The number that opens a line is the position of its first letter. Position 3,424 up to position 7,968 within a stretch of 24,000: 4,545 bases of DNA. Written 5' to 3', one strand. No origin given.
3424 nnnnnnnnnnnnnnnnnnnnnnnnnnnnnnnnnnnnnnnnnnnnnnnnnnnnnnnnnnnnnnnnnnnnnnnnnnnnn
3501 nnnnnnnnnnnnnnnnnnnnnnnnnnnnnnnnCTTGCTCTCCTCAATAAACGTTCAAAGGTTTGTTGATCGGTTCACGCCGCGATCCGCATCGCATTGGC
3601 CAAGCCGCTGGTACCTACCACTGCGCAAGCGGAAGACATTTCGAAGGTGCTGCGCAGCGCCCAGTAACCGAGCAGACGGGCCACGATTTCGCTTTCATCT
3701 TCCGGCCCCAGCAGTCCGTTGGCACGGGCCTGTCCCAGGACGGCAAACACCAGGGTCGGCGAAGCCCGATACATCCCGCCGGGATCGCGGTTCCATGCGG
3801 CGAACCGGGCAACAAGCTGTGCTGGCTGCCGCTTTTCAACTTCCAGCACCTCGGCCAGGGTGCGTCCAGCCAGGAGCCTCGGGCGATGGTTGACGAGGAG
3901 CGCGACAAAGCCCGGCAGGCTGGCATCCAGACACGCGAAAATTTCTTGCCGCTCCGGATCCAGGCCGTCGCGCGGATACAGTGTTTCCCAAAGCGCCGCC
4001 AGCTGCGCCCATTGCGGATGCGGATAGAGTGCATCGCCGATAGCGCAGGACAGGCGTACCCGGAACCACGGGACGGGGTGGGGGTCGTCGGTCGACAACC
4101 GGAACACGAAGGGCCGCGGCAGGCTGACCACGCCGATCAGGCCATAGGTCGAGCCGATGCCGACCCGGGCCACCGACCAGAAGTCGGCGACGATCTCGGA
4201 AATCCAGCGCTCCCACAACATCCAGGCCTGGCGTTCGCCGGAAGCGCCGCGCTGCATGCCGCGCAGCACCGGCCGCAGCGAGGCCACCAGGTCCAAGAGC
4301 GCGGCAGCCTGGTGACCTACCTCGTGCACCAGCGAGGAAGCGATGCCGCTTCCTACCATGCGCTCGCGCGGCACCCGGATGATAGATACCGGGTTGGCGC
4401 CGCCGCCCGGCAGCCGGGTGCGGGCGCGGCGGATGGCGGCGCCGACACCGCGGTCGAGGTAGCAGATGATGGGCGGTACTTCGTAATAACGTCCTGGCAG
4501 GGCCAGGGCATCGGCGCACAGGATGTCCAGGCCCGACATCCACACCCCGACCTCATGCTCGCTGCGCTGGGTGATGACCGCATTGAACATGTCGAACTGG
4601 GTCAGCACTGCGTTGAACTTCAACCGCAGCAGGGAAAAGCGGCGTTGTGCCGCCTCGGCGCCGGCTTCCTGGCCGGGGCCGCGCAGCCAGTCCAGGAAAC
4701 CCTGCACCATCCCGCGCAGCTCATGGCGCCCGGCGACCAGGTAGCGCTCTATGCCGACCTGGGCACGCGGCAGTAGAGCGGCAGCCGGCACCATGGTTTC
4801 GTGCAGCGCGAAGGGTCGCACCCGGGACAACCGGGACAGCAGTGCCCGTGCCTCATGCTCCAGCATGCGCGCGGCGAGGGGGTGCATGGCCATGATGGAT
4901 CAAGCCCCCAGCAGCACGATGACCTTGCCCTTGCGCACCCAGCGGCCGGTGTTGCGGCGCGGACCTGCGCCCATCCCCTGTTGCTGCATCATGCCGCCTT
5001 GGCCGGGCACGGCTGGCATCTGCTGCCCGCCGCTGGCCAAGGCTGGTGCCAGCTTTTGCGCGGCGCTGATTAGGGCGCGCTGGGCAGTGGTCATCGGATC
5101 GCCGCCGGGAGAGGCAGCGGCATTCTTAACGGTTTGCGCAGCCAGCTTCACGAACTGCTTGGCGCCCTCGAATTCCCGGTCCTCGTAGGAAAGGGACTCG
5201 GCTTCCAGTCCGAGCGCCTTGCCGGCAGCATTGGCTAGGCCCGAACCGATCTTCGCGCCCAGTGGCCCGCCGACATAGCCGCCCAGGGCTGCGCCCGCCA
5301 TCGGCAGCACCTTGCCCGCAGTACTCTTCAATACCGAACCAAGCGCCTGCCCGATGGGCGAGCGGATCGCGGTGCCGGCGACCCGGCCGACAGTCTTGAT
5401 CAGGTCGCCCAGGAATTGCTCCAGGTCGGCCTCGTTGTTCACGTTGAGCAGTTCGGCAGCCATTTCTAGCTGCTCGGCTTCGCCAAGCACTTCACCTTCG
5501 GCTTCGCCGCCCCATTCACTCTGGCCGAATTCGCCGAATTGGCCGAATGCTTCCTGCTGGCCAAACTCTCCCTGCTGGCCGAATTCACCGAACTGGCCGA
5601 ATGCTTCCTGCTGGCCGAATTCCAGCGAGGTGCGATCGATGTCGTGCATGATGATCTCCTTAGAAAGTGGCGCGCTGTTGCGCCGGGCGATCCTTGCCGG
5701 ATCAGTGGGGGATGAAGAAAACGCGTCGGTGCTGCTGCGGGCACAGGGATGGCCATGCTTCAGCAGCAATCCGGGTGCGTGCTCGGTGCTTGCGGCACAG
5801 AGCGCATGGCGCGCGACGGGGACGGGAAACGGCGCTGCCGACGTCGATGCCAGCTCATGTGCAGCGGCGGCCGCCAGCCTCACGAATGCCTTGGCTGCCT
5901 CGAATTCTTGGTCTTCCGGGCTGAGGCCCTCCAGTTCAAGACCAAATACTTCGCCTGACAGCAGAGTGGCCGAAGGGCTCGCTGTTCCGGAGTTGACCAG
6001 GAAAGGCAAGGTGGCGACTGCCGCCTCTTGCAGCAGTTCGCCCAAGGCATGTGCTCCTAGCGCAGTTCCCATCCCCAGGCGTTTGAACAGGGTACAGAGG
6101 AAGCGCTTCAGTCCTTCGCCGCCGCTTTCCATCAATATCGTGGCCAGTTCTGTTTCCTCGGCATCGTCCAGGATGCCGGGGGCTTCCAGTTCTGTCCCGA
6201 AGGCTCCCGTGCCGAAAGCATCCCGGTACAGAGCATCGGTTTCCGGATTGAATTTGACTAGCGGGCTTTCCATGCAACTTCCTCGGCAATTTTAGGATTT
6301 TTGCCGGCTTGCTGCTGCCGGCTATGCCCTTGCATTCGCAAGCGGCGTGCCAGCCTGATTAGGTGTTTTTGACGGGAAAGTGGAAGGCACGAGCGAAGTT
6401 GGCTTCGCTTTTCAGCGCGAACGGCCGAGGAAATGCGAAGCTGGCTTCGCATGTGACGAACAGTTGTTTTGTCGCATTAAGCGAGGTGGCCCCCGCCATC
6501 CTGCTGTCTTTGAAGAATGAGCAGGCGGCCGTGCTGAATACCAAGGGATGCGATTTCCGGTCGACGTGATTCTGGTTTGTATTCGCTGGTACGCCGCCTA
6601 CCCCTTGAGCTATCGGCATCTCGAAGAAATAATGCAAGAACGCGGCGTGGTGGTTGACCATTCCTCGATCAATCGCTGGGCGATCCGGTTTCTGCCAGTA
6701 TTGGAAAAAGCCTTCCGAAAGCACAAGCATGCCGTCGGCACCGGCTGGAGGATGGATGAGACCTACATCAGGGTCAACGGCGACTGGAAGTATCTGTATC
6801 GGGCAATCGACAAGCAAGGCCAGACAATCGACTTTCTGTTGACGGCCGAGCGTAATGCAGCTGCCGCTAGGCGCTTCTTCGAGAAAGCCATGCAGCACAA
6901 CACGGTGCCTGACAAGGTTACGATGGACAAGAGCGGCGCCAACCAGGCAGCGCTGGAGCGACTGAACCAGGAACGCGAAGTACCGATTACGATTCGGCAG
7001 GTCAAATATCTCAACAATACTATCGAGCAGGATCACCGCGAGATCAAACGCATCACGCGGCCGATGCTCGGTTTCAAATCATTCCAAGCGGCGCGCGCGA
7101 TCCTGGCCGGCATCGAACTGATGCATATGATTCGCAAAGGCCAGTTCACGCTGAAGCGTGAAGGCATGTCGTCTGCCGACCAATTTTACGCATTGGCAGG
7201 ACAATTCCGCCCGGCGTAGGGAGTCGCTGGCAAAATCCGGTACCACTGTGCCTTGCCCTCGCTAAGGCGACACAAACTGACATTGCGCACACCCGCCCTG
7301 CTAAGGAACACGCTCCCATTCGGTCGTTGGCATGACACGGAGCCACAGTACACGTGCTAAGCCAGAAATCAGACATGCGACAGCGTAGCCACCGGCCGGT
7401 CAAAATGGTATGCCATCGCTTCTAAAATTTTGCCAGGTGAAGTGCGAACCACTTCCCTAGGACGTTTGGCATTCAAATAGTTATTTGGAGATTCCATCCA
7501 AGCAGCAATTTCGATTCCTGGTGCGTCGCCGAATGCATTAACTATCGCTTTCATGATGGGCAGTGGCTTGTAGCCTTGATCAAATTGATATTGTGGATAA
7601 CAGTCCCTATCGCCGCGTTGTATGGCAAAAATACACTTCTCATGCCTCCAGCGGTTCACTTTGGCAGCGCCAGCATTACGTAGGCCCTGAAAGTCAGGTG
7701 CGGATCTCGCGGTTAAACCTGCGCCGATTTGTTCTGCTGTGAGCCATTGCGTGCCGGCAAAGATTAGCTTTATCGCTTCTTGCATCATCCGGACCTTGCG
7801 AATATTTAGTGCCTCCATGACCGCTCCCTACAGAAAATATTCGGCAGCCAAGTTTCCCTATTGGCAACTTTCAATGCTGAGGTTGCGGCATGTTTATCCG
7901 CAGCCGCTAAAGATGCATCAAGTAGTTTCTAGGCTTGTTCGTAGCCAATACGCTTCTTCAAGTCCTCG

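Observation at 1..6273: Tightly coupled five-gene operon of unassigned function: duplicated acidic-repeat/glycine-zipper protein, HExxH protein, 734-aa protein, atypical PLP enzyme and a further ORF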

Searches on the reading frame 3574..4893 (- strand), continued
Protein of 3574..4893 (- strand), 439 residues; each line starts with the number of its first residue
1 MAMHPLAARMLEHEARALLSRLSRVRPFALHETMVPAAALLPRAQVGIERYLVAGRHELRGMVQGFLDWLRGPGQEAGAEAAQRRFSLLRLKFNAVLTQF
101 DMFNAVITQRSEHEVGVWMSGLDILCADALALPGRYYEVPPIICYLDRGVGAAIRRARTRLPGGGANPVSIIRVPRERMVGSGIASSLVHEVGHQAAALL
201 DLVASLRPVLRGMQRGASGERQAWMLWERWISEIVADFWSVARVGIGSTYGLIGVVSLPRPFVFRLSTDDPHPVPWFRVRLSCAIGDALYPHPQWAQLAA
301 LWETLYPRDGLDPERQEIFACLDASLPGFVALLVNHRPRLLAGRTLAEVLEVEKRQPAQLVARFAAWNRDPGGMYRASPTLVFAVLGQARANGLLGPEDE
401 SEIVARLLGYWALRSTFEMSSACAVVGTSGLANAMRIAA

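Call 80: search_protein_families(library=pfam, alignment_id=A5, max_evalue=0.001)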
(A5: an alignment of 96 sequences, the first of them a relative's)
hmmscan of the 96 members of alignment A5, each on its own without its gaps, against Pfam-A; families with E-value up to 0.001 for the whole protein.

A. member 1, L053:13397-14047:+ (217 aa): 0 families

B. families by the number of members that match (of 96 scanned): 15 families
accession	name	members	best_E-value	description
PF01471.23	PG_binding_1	17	1.1e-34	Putative peptidoglycan binding domain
PF09374.15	PG_binding_3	9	2.7e-16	Predicted Peptidoglycan domain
PF01510.30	Amidase_2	6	8.2e-15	N-acetylmuramoyl-L-alanine amidase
PF01541.30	GIY-YIG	5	0.00017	GIY-YIG catalytic domain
PF01546.33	Peptidase_M20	4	1.1e-29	Peptidase family M20/M25/M40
PF07687.19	M20_dimer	4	2.6e-17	Peptidase dimerisation domain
PF00691.25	OmpA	4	4.1e-14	OmpA family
PF10030.15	DUF2272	2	3.8e-33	Uncharacterized protein conserved in bacteria (DUF2272)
PF02557.22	VanY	2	2.7e-22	D-alanyl-D-alanine carboxypeptidase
PF13365.12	Trypsin_2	2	5.2e-08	Trypsin-like peptidase domain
PF00089.32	Trypsin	2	8.2e-06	Trypsin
PF01551.29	Peptidase_M23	1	1.1e-15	Peptidase family M23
PF06725.17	3D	1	3.9e-07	3D domain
PF13354.11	Beta-lactamase2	1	0.00061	Beta-lactamase enzyme family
PF01844.29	HNH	1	0.00074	HNH endonuclease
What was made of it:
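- Variable slot (call 80): PG_binding_1 in 17 ORFs, Amidase_2 in 6, GIY-YIG in 5, OmpA in 4, VanY in 2, M23, 3D and HNH in 1 each.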

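Call 84: search_protein_families(library=ncbifam, proteins=[L005:13550-14956:+], max_evalue=0.001)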
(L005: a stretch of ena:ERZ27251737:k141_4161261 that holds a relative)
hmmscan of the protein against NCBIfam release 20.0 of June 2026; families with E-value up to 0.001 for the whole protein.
L005:13550-14956:+ (469 aa): 0 families

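Call 89: find_related_loci(query=A1, collection=viral_contigs, flank=8000)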
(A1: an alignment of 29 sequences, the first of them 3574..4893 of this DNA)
Query A1 (439 aa) in viral_contigs; peptide patterns used: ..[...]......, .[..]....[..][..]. (x = any residue, [..] = any of these).
29 stretches matched a pattern, but none encodes a relative of the query by tblastn (E <= 1e-3).
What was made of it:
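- On Phage-type holin-endolysin lysis cassette: No relative of M in IMG/VR (call 89).
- The cassette is absent from 2.9 million viral contigs (call 89).
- Tried and rejected: Phage origin (call 89).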

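Call 103: list_cluster_members(proteins=[P0201, P0080, P0397, P0210])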
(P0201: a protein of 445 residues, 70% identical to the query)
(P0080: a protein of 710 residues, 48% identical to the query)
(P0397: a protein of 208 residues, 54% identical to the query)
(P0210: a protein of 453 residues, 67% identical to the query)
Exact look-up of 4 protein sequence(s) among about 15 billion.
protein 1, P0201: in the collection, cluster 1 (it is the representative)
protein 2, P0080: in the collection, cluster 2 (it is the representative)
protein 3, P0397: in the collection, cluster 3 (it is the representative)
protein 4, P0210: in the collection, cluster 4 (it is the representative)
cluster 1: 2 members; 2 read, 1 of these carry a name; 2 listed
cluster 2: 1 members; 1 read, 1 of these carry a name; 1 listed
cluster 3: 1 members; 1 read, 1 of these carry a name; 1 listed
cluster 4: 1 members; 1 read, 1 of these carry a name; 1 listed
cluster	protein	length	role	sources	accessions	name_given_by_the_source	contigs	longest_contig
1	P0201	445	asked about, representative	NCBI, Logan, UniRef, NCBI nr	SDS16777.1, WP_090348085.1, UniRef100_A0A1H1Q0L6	hypothetical protein [Pseudomonas oryzae] | Uncharacterized protein n=1 Tax=Pseudomonas oryzae TaxID=1392877 RepID=A0A1H1Q0L6_9PSED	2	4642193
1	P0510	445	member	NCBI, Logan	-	-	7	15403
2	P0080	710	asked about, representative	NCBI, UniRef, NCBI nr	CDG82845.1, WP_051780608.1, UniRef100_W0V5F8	hypothetical protein [Janthinobacterium agaricidamnosum] | 8-amino-7-oxononanoate synthase n=1 Tax=Janthinobacterium agaricidamnosum NBRC 102515 = ...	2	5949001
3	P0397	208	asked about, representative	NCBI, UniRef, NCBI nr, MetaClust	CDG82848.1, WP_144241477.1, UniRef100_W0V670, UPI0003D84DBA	hypothetical protein [Janthinobacterium agaricidamnosum] | Uncharacterized protein n=1 Tax=Janthinobacterium agaricidamnosum NBRC 102515 = DSM 9628 ... | status=active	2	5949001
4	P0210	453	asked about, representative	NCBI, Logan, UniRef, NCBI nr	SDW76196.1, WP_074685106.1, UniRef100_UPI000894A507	hypothetical protein SAMN05216317_1127 [Nitrosomonas eutropha] | hypothetical protein n=1 Tax=Nitrosomonas TaxID=914 RepID=UPI000894A507 | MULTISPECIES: hypothetical protein [Nitrosomonas]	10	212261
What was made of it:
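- Tried and rejected: Source names are all 'hypothetical protein', apart from a mis-transferred BioF name on L in UniRef (call 103).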

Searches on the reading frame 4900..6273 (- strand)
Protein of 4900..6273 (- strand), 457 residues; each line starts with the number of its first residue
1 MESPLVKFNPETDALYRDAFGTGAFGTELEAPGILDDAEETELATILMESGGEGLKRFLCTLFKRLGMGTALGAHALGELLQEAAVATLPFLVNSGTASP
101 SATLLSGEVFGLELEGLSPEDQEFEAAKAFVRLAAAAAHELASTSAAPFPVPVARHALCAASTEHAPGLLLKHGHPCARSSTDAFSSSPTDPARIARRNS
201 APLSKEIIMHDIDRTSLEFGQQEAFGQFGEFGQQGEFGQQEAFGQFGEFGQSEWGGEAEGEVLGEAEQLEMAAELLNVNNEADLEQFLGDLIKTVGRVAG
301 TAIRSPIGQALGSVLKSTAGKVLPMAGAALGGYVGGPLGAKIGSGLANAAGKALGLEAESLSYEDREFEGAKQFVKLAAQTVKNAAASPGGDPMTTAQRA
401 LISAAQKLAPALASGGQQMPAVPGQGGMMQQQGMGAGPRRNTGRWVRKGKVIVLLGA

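Call 3: search_protein_families(library=pfam, proteins=[window:4900-6273:-], max_evalue=0.1)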
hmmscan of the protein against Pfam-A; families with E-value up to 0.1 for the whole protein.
window:4900-6273:- (457 aa): 1 family
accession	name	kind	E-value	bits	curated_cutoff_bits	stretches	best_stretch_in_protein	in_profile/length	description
PF11203.13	EccE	-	0.037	14.9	23.7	1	375-420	11-55/97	Putative type VII ESX secretion system translocon, EccE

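Call 4: search_protein_families(library=ncbifam, proteins=[window:4900-6273:-], max_evalue=0.1)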
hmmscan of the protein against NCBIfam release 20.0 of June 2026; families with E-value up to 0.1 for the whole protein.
window:4900-6273:- (457 aa): 0 families

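Call 16: search_solved_structures(query=window:4900-6273:-, max_evalue=10)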
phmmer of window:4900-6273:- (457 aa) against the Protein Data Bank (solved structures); distinct sequences matched with E-value up to 10: 0.

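Call 47: search_protein_families(library=phrogs, proteins=[window:4900-6273:-], max_evalue=0.01)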
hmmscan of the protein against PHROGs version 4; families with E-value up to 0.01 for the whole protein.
window:4900-6273:- (457 aa): 5 families
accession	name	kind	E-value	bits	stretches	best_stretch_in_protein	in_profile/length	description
phrog_37622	-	unknown function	0.00046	19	1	293-345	896-950/1761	-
phrog_37896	-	unknown function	0.0015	19.6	1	283-347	13-70/141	-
phrog_29560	-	unknown function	0.0062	17.8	0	294-367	32-101/111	-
phrog_167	-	tail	0.0081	14.9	1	268-372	640-734/1555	tail length tape measure protein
phrog_34863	-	unknown function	0.0087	15.2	1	295-347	395-447/966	-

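Call 48: search_protein_families(library=padloc, proteins=[window:4900-6273:-], max_evalue=0.01)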
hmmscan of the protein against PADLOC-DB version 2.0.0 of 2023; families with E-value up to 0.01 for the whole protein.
window:4900-6273:- (457 aa): 0 families

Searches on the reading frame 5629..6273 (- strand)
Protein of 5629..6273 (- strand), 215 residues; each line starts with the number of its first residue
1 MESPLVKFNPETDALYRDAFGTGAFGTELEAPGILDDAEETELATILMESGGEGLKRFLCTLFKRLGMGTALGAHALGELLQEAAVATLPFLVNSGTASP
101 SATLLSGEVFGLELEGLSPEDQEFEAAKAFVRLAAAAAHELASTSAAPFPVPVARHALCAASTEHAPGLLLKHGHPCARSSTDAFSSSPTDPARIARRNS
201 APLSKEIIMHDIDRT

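Call 91: search_solved_structures(query=A3, max_evalue=10, show_alignments=1)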
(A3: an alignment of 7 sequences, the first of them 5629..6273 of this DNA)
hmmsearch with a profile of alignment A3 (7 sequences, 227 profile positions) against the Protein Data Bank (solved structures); distinct sequences matched with E-value up to 10: 0.

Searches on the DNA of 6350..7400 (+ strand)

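Call 82: search_dna_similar(query=window:6350-7400:+, collection=plasmids, mode=distant, max_rows=8)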
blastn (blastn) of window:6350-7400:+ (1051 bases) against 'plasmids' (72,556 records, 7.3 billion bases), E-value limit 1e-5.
Records with a match: 574; places in all: 1237; records where one place covers at least 80% of the query: 0.
Best place of each record, by identity: 80-90% 8; 60-80% 566.
By first word of the organism name: Rhizobium 65; Klebsiella 63; Escherichia 33; Yersinia 33; Salmonella 32; Lactiplantibacillus 25; Serratia 22; Citrobacter 20; Sinorhizobium 17; Paraburkholderia 16; and 84 more.
By predicted mobility (MOB-suite, as given by PLSDB): conjugative 223; non-mobilizable 211; mobilizable 140.
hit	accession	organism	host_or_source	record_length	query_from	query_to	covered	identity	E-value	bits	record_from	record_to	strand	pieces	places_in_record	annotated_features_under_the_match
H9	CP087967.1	Polaromonas sp. P1-6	cell culture,cave ground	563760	194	863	64%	76.5%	8e-129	468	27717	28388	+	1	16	none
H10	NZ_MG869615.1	Polaromonas sp. E10S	Ecology Glacier, King George Island, ...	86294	183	863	65%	74.5%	3e-115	423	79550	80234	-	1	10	IS6 family transposase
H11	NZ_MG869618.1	Polaromonas sp. E5S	Ecology Glacier, King George Island, ...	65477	194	862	64%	75.8%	1e-125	457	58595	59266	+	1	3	IS6 family transposase | hypothetical protein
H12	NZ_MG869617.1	Polaromonas sp. E3S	Ecology Glacier, King George Island, ...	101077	183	862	65%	74.5%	1e-114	421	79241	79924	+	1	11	IS6 family transposase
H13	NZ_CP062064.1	Janthinobacterium sp. HH102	whole organism,water rainwater-tap ...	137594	196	868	64%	74.3%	3e-109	403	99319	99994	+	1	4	IS6 family transposase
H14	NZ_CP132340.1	Janthinobacterium sp. J1-1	pure culture,Mixed solution of sediment ...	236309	194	864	64%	73.5%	6e-105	389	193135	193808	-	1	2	IS6 family transposase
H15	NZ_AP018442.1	Undibacterium sp. YM2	-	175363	194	852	63%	74.4%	1e-106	394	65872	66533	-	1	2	IS6 family transposase | hypothetical protein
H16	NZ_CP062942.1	Massilia litorea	Whole organism,Beach sand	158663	194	860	63%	73.2%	2e-98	368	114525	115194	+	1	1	IS6 family transposase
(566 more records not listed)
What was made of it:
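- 6464..7219 (+): IS6-family insertion sequence (transposase ORF 6548-7219) abutting the regulatory region. Not part of the cassette, but marks its upstream boundary here. IS6 transposase genes of Polaromonas and Janthinobacterium plasmids match (call 82).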

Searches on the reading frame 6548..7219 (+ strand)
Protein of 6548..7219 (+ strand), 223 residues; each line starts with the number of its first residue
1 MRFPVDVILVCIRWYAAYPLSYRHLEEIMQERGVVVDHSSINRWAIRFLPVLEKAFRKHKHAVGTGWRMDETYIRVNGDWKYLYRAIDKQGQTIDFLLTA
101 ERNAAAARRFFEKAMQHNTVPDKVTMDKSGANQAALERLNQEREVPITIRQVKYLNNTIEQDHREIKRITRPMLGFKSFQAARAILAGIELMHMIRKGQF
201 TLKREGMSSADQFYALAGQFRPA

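Call 66: search_protein_families(library=pfam, proteins=[window:6548-7219:+], max_evalue=0.001)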
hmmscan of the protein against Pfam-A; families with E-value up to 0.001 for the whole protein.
window:6548-7219:+ (223 aa): 3 families
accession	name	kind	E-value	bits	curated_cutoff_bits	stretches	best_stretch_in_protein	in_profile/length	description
PF13610.12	DDE_Tnp_IS240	-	8.6e-43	146.3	27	1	66-199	3-139/139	DDE domain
PF00665.32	rve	-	1.7e-05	25.4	32.6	1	62-129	3-75/102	Integrase core domain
PF03050.20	DDE_Tnp_IS66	-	0.0001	22.2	23.1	0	19-113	20-125/284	Transposase IS66 family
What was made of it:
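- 6464..7219 (+): DDE_Tnp_IS240 E = 9e-43 (call 66).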

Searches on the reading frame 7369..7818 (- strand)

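Call 66: search_protein_families(library=pfam, proteins=[window:7369-7818:-], max_evalue=0.001)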
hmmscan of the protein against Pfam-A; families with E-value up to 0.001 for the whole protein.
window:7369-7818:- (149 aa): 1 family
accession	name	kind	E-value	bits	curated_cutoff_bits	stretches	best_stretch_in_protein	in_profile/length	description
PF09722.15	Xre_MbcA_ParS_C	-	0.00035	20.9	24.5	1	105-129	13-37/51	Antitoxin Xre/MbcA/ParS C-terminal toxin-binding domain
